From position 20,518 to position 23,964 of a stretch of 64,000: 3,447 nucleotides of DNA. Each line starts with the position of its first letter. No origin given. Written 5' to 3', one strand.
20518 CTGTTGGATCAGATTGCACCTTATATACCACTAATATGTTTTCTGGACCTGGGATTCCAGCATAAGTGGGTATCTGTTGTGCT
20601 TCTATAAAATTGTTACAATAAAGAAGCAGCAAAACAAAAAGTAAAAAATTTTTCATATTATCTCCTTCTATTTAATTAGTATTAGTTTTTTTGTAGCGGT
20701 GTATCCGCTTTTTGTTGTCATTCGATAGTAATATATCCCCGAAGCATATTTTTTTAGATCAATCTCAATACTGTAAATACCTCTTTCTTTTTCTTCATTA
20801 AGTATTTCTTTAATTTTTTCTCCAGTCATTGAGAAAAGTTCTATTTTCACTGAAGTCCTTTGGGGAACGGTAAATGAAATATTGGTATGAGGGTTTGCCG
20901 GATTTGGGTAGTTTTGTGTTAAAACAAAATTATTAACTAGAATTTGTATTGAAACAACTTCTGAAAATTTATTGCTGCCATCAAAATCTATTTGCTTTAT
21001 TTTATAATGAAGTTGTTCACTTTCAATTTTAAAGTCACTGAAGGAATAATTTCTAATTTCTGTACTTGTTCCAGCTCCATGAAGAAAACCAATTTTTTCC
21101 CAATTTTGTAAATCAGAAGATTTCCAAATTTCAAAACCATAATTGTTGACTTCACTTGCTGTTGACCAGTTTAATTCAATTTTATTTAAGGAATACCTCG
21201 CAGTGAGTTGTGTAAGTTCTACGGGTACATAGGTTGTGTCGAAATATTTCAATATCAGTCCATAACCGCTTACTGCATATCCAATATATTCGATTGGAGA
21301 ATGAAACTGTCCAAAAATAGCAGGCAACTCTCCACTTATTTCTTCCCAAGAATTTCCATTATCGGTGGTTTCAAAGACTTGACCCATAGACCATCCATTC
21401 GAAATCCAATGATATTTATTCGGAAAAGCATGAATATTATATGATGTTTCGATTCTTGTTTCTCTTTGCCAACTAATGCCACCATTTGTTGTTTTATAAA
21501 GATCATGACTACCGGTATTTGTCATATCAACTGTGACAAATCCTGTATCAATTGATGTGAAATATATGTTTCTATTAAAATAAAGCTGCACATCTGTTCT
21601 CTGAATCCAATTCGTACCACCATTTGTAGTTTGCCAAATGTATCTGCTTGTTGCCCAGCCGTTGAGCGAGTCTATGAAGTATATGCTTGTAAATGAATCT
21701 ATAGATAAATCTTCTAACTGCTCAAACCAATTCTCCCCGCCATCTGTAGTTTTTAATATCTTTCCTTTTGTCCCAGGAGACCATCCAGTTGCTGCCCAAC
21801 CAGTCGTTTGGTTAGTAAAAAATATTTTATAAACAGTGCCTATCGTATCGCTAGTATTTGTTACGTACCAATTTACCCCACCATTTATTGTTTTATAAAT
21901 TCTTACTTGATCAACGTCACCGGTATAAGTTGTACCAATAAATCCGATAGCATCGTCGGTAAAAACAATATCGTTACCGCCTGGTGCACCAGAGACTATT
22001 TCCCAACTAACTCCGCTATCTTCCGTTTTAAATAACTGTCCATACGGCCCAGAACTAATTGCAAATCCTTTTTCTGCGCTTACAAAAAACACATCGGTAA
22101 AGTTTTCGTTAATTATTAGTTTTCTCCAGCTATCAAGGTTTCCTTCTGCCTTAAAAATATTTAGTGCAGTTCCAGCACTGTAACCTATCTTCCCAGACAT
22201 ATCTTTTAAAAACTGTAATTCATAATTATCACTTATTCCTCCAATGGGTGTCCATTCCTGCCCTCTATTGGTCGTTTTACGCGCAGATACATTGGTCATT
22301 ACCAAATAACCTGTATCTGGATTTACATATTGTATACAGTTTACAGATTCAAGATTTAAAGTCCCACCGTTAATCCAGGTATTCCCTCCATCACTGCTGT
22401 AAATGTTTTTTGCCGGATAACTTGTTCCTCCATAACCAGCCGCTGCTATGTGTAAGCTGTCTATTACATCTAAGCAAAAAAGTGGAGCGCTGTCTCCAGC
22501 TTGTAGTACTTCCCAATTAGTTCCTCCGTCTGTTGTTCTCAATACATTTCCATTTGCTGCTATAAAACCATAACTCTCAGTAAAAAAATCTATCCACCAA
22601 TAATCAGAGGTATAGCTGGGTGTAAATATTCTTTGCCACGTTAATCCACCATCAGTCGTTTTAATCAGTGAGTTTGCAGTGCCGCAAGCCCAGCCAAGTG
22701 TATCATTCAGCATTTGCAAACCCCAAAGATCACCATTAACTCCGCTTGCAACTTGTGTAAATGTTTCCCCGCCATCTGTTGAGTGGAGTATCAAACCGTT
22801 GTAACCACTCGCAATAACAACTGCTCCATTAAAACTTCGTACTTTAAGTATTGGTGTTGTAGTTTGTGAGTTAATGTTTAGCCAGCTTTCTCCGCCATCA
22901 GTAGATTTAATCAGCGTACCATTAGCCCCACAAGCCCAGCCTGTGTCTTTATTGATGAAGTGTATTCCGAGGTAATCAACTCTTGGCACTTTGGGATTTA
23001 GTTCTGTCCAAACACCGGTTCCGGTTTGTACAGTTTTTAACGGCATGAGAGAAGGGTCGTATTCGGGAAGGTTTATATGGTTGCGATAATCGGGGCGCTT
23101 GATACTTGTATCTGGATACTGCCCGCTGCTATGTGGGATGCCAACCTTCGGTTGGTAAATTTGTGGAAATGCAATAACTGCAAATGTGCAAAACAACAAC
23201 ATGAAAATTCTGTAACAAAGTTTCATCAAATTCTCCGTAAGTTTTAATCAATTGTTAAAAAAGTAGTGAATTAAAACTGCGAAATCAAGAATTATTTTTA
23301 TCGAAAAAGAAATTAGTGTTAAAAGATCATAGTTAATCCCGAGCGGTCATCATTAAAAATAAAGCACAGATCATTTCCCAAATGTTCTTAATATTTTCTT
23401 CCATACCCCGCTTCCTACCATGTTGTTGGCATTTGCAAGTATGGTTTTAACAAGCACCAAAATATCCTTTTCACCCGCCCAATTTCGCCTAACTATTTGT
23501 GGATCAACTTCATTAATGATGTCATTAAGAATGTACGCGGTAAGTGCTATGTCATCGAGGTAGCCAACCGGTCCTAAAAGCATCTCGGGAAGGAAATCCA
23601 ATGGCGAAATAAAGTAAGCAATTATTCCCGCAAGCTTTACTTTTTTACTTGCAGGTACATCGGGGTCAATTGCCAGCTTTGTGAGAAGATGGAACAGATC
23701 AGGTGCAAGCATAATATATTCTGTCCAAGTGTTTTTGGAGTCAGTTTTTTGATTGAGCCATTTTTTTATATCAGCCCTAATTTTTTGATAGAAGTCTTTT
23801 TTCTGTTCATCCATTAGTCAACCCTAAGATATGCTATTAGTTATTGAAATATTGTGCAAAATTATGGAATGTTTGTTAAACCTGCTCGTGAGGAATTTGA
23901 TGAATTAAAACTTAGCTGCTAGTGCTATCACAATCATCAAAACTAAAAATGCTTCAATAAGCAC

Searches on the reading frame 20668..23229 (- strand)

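Call 57: search_protein_families(library=pfam, proteins=[window:20668-23229:-], max_evalue=0.00001)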
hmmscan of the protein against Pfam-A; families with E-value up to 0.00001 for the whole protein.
window:20668-23229:- (853 aa): 3 families
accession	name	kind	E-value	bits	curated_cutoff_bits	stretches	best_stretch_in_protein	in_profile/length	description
PF14870.12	PSII_BNR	-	8.9e-26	91.3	27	1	85-161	19-98/303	Photosynthesis system II assembly factor YCF48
PF18962.6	Por_Secre_tail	-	3.4e-12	46.9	27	1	774-850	2-74/75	Secretion system C-terminal sorting domain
PF02012.26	BNR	-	4e-07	29.5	27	0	191-200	3-12/12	BNR/Asp-box repeat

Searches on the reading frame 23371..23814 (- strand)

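Call 91: search_protein_families(library=pfam, proteins=[window:23371-23814:-], max_evalue=0.00001)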
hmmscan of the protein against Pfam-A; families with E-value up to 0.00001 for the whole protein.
window:23371-23814:- (147 aa): 1 family
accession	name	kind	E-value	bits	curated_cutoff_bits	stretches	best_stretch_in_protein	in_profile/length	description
PF06803.17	DUF1232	-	1.4e-12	47.5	23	1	58-93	2-36/37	Protein of unknown function (DUF1232)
